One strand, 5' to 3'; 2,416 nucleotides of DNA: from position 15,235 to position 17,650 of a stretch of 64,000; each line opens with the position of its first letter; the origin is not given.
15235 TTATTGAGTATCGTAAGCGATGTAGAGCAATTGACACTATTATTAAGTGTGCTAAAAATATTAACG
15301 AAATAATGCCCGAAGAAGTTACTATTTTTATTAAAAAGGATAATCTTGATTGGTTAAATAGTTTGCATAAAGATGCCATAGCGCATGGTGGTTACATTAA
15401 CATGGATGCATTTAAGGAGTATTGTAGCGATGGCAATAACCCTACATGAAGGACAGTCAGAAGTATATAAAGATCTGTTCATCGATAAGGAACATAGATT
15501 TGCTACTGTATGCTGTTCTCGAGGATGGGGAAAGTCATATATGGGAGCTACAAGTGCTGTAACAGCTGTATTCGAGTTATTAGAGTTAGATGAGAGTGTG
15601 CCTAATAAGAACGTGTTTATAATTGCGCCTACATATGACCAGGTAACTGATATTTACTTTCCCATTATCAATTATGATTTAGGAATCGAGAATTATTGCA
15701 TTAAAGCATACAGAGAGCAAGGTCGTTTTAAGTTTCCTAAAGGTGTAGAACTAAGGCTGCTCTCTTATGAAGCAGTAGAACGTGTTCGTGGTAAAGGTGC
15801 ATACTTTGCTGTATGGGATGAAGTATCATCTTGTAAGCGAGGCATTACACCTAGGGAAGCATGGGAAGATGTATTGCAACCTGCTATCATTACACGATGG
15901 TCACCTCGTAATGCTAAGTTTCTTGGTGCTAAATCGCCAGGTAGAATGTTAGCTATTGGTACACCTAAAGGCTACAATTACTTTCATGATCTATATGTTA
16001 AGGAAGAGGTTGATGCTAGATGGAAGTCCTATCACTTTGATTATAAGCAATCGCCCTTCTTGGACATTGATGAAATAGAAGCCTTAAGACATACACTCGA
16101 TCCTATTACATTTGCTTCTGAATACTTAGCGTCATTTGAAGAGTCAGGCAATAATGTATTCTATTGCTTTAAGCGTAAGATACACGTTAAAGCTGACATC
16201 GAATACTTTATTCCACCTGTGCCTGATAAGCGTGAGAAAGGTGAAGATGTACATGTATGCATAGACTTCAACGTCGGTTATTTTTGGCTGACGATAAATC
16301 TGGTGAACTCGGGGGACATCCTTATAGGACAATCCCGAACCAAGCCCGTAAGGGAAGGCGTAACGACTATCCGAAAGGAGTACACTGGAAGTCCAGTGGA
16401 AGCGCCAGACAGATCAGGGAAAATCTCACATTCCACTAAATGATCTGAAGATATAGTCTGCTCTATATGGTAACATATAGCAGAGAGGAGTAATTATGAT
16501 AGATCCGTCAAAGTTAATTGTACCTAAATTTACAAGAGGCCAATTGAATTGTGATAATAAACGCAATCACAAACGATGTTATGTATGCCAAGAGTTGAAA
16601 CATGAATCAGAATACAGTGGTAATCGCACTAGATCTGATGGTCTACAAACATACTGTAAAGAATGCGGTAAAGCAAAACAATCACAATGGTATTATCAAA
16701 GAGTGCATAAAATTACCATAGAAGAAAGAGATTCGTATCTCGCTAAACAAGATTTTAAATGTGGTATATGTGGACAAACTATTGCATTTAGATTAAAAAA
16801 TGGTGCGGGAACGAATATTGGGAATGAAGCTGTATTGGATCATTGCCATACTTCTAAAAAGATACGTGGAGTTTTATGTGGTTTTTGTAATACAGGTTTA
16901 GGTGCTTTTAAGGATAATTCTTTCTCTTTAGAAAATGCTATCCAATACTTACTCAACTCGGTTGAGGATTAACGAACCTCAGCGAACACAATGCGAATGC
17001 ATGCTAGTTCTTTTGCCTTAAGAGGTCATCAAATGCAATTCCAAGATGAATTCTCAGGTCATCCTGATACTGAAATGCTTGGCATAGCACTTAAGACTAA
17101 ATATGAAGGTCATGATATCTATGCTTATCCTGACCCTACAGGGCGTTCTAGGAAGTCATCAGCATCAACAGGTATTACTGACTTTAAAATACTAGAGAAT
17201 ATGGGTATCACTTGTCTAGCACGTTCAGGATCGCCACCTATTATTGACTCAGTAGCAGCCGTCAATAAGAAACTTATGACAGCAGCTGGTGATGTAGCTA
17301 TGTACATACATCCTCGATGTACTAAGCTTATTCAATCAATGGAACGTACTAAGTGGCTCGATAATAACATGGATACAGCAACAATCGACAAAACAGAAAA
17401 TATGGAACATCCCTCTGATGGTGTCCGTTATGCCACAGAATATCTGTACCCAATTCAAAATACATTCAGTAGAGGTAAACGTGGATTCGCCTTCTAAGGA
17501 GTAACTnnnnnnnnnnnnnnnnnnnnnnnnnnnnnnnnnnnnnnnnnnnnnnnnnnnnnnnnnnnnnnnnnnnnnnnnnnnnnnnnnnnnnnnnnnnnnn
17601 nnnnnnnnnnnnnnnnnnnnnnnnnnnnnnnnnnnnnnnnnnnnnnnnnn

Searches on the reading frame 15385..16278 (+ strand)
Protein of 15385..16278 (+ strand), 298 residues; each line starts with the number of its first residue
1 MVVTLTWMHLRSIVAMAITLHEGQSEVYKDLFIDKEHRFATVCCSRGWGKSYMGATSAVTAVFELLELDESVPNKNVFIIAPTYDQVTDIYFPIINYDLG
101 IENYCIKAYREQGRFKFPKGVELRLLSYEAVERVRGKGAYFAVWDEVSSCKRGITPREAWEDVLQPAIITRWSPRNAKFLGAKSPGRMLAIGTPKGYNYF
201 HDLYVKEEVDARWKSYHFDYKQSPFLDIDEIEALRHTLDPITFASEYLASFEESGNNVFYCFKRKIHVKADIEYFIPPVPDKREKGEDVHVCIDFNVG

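Call 9: search_protein_families(library=pfam, proteins=[window:15385-16278:+], max_evalue=0.01)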
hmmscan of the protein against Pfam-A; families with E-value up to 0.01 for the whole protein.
window:15385-16278:+ (298 aa): 1 family
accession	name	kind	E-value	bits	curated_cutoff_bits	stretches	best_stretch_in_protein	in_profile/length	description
PF03237.21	Terminase_6N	-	2e-05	24.8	22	1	45-263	5-212/215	Terminase large subunit, T4likevirus-type, N-terminal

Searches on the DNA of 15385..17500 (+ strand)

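Call 6: search_dna_similar(query=window:15385-17500:+, collection=phages, mode=near, max_rows=30)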
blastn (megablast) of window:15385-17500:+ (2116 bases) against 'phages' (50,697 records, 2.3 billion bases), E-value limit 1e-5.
No match.

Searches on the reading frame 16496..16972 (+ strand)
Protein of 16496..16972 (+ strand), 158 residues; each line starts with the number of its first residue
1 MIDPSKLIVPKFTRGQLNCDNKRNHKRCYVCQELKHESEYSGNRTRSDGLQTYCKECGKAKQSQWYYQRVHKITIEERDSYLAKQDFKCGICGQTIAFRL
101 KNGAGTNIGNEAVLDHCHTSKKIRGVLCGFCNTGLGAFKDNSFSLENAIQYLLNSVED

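Call 9: search_protein_families(library=pfam, proteins=[window:16496-16972:+], max_evalue=0.01)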
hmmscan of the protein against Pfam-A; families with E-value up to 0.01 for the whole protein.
window:16496-16972:+ (158 aa): 1 family
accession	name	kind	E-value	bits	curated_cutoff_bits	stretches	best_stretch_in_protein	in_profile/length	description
PF02945.21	Endonuclease_7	-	5.2e-15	55.6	23.6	1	70-153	7-81/82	Recombination endonuclease VII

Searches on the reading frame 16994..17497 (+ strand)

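Call 9: search_protein_families(library=pfam, proteins=[window:16994-17497:+], max_evalue=0.01)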
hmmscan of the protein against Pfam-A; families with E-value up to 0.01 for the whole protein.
window:16994-17497:+ (167 aa): 1 family
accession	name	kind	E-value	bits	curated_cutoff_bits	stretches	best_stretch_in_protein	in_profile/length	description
PF14980.11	TIP39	-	0.0082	16.4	27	0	110-127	27-44/51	TIP39 peptide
